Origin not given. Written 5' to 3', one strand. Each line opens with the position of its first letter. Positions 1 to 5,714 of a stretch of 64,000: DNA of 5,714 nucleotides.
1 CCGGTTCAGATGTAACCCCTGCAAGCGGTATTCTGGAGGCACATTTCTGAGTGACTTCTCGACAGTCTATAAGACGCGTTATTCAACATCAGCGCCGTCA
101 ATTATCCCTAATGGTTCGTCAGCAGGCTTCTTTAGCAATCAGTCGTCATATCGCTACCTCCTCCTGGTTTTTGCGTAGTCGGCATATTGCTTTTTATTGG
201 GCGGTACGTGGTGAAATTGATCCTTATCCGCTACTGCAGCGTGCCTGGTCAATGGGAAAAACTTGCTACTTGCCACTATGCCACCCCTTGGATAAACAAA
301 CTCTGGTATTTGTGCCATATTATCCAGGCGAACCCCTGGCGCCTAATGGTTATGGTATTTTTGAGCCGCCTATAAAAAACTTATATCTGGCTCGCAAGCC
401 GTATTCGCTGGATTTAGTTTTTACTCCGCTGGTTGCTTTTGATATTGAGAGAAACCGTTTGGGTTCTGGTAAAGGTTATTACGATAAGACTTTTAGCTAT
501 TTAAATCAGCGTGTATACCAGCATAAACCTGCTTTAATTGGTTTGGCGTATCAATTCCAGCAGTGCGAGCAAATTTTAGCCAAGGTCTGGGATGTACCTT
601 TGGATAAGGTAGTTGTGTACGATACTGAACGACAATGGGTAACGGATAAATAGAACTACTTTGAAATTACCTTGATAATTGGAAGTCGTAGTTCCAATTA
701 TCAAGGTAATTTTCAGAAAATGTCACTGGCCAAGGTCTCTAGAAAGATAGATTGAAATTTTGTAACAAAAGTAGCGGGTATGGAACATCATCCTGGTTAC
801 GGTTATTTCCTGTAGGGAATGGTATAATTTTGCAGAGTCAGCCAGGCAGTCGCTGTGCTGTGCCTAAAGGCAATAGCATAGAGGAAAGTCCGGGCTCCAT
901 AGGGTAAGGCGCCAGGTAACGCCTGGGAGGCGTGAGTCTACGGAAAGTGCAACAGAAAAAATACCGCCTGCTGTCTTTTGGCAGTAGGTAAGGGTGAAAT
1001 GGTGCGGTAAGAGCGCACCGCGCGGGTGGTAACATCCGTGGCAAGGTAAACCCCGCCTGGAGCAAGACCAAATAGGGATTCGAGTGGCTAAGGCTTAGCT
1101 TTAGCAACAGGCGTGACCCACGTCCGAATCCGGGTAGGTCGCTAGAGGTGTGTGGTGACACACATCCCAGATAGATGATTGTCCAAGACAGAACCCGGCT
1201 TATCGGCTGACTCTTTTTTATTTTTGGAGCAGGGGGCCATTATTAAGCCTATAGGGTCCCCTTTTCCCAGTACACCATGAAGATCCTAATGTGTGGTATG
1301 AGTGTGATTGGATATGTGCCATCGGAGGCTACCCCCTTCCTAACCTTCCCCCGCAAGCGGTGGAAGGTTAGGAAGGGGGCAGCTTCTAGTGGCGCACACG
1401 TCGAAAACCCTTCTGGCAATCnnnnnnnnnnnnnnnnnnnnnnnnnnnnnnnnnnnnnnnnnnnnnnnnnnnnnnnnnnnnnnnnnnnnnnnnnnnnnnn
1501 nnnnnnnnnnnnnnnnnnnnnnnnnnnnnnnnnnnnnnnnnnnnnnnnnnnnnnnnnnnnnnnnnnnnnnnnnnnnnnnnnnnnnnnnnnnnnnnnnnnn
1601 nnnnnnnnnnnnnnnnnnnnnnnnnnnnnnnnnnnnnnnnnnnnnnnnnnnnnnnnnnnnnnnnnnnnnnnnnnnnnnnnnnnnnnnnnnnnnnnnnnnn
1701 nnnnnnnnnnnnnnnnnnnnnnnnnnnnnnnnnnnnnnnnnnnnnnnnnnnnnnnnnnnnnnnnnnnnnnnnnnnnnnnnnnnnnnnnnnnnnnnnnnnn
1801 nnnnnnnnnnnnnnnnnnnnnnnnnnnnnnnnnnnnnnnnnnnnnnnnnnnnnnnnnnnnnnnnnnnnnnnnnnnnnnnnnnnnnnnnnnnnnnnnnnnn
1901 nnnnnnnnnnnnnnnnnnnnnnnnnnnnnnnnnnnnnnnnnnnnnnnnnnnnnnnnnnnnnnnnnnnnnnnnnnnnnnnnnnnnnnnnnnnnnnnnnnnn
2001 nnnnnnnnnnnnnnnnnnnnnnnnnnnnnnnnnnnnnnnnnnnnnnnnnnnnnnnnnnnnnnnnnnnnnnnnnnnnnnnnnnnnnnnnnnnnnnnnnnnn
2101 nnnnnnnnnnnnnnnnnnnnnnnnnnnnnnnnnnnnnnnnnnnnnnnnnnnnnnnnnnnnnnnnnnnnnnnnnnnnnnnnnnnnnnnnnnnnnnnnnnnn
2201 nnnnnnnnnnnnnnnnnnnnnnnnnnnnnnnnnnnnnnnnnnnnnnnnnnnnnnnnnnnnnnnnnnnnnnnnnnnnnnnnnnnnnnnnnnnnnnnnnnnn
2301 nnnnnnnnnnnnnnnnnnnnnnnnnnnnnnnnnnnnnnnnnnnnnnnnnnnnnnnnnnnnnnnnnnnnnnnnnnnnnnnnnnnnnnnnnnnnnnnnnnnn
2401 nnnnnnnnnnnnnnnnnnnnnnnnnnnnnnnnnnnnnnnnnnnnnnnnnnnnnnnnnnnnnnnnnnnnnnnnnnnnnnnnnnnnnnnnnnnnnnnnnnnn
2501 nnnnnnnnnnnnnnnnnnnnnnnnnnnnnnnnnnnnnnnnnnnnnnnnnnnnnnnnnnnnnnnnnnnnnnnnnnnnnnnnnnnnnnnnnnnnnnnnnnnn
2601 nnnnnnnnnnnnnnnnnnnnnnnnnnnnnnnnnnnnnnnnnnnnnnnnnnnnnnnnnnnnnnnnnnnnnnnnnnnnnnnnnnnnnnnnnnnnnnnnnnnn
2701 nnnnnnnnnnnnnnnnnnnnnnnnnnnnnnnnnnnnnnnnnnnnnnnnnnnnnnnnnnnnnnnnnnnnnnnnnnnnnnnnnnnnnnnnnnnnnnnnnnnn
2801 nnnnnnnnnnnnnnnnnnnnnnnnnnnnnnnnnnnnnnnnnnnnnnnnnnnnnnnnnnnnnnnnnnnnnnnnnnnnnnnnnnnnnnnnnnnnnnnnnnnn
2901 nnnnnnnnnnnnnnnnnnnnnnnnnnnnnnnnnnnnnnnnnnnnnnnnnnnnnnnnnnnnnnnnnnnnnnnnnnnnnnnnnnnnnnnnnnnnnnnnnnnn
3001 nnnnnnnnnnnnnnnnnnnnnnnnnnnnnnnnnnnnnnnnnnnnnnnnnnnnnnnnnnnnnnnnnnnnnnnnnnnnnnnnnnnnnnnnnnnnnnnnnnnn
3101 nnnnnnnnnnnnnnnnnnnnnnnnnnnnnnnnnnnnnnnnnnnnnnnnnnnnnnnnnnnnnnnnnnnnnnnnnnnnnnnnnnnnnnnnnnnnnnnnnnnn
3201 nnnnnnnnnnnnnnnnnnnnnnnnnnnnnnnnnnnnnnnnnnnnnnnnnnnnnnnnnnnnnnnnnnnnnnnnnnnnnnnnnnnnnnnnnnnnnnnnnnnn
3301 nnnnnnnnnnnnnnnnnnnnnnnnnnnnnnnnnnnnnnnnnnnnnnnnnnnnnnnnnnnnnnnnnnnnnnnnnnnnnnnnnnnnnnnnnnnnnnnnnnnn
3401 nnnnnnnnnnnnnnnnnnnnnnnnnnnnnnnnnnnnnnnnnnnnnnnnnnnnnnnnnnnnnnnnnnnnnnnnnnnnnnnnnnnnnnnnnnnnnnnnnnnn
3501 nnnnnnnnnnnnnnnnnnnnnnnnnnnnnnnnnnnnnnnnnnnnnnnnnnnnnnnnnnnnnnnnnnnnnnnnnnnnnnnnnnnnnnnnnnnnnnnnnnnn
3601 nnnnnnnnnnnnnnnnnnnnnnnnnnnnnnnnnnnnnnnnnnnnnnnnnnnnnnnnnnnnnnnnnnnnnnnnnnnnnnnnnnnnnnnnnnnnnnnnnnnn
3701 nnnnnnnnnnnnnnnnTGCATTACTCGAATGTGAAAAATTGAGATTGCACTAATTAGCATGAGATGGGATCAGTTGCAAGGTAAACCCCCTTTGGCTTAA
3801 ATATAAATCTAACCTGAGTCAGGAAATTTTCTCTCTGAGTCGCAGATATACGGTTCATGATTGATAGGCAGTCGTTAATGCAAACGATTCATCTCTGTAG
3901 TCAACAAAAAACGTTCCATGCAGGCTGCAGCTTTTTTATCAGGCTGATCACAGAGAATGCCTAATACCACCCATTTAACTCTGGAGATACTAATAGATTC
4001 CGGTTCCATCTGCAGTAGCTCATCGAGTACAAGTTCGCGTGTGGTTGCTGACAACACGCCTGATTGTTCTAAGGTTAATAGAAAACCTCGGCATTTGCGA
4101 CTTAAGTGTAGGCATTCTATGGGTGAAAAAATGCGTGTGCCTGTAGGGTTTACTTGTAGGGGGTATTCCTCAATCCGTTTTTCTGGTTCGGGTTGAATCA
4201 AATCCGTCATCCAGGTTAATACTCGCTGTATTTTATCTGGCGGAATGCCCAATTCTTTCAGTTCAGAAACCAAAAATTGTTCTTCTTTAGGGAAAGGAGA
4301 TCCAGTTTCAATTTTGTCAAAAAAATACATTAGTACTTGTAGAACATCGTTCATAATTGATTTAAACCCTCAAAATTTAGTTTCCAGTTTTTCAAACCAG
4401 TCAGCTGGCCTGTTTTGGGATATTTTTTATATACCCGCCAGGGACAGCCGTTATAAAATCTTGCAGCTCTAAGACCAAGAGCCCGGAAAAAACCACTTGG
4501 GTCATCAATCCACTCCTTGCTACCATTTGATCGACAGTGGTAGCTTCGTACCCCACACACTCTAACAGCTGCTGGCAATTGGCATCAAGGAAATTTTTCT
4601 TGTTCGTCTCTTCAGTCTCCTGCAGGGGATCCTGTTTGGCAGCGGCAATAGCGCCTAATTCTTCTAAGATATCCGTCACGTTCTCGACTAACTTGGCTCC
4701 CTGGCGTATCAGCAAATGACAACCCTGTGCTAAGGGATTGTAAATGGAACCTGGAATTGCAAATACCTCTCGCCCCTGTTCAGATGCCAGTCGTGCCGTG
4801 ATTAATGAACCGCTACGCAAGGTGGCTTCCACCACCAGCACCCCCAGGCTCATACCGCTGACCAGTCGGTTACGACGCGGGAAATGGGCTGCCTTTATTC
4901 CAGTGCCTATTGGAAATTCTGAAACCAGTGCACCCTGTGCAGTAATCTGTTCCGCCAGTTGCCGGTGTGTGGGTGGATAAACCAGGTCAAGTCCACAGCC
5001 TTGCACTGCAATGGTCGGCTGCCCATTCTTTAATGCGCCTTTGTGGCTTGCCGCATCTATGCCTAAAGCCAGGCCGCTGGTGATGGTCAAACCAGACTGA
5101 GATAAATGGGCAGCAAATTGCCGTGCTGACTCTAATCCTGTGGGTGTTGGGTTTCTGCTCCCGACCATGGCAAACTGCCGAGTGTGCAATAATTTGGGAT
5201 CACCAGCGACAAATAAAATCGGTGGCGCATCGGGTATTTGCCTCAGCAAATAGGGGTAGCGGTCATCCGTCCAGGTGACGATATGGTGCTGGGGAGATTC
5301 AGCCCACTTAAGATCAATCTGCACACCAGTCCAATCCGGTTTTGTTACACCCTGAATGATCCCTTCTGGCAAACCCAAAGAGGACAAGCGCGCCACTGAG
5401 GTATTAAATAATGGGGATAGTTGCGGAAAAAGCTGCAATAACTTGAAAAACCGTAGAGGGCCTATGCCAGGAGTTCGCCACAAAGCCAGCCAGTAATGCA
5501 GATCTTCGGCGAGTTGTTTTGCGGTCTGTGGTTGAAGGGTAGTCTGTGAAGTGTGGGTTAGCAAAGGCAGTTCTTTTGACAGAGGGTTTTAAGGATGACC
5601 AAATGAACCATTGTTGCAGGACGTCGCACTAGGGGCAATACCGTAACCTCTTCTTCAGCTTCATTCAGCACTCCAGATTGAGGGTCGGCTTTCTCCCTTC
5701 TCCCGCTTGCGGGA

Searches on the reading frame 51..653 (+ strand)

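Call 50: search_protein_families(library=pfam, proteins=[window:51-653:+], max_evalue=0.00001)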
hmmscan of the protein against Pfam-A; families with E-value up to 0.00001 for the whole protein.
window:51-653:+ (200 aa): 1 family
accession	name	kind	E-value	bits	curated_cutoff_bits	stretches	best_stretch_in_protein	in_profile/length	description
PF01812.26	5-FTHF_cyc-lig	-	3.5e-41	141.6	27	1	4-189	1-185/186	5-formyltetrahydrofolate cyclo-ligase family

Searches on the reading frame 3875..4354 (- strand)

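Call 50: search_protein_families(library=pfam, proteins=[window:3875-4354:-], max_evalue=0.00001)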
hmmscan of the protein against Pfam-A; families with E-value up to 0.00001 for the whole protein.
window:3875-4354:- (159 aa): 1 family
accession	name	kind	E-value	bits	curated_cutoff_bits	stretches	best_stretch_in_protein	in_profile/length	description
PF04361.18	DUF494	-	7e-34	117.3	22.6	1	4-159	1-153/153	Protein of unknown function (DUF494)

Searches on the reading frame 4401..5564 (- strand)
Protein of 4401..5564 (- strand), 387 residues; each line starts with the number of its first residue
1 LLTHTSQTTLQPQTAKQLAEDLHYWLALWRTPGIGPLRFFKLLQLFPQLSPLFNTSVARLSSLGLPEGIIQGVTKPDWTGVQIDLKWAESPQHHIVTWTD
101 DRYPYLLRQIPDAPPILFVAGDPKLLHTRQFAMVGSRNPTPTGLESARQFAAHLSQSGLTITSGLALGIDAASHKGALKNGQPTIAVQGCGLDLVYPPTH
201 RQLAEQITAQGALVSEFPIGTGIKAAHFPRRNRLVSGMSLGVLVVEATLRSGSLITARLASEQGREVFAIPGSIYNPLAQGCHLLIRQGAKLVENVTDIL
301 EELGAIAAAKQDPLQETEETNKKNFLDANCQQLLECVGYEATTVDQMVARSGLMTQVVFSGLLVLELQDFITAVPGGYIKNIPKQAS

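Call 50: search_protein_families(library=pfam, proteins=[window:4401-5564:-], max_evalue=0.00001)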
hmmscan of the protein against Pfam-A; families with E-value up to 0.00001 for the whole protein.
window:4401-5564:- (387 aa): 2 families
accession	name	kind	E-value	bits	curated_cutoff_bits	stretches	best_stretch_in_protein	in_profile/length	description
PF02481.21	DNA_processg_A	-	1e-75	254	29.6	1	90-294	4-211/212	DNA recombination-mediator protein A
PF17782.7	DprA_WH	-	2e-11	44.2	22.9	1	326-377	10-61/61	DprA winged helix domain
